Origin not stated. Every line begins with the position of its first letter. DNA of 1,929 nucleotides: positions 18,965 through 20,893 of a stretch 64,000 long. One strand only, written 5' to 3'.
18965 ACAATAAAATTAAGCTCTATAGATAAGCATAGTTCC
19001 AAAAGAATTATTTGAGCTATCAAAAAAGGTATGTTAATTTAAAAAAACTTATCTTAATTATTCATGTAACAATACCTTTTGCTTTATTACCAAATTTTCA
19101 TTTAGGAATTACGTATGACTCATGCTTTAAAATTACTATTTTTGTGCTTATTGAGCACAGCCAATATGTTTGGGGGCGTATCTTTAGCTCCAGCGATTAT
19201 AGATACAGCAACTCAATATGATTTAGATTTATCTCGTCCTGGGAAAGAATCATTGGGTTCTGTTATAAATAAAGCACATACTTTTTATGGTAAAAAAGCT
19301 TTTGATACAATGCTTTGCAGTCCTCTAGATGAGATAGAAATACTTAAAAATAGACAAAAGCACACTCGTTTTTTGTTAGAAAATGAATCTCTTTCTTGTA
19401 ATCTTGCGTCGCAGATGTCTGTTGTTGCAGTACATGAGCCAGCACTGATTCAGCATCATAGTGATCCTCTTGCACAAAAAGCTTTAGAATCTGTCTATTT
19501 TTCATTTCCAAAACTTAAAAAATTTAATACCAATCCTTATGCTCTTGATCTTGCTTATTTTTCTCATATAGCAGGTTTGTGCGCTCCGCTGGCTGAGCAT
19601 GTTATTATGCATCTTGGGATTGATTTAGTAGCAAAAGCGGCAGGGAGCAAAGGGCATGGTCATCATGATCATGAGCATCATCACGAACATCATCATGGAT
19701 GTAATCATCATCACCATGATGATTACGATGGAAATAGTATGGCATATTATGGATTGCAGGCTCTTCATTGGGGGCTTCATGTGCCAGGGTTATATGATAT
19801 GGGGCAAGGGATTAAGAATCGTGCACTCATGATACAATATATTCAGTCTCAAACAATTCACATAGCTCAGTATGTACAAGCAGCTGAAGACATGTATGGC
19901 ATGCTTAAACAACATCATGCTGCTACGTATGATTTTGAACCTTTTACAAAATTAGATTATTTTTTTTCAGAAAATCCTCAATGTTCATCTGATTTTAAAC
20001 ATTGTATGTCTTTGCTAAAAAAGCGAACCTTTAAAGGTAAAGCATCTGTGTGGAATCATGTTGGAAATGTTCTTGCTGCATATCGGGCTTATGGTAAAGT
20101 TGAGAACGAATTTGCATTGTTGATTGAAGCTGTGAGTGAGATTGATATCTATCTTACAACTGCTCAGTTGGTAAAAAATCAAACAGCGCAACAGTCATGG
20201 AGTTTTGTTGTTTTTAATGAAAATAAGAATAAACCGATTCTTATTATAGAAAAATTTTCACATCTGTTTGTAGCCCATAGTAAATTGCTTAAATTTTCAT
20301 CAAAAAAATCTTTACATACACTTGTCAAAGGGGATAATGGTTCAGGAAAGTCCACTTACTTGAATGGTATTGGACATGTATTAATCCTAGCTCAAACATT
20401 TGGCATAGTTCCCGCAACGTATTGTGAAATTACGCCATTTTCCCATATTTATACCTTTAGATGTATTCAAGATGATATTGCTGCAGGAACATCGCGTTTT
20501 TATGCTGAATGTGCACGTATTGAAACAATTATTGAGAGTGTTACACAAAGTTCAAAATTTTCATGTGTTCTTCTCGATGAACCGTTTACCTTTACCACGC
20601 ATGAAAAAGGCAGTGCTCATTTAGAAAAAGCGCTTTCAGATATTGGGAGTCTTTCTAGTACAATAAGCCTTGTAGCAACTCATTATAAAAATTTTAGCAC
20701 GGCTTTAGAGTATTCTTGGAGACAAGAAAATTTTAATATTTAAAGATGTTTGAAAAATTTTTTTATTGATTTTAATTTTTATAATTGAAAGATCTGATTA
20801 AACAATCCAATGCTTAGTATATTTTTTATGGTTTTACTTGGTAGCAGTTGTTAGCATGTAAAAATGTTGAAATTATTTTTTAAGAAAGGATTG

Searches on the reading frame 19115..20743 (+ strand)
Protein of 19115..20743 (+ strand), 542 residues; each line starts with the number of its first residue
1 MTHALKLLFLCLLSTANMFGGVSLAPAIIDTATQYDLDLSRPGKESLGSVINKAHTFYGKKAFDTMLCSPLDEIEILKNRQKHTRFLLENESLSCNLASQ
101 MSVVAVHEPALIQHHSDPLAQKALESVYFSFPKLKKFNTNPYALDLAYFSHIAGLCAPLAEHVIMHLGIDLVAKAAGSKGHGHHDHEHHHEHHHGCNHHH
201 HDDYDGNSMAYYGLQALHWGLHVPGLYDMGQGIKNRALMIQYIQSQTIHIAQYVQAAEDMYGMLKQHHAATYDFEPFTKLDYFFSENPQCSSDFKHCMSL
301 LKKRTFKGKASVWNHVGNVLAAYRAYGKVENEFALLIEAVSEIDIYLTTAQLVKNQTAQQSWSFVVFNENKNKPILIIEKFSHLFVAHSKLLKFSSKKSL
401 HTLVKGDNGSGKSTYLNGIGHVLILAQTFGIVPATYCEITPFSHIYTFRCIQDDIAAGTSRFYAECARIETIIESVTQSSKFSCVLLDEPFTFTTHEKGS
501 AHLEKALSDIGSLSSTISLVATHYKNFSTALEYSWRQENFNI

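Call 31: search_protein_families(library=ncbifam, proteins=[window:19115-20743:+], max_evalue=1e-10)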
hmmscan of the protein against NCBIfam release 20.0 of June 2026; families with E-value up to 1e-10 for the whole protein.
window:19115-20743:+ (542 aa): 3 families
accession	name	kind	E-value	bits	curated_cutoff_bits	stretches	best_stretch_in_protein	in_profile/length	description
NF003810.1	PRK05399.1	equivalog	2.7e-25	89.2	480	1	338-530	540-731/793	DNA mismatch repair protein MutS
TIGR01070.1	mutS1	equivalog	1.4e-20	73.3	641.7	1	338-532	532-721/840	DNA mismatch repair protein MutS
NF052383.1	ATPase_KamC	equivalog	1.5e-15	57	300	1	401-528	309-432/508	lysine 5,6-aminomutase reactivase ATPase KamC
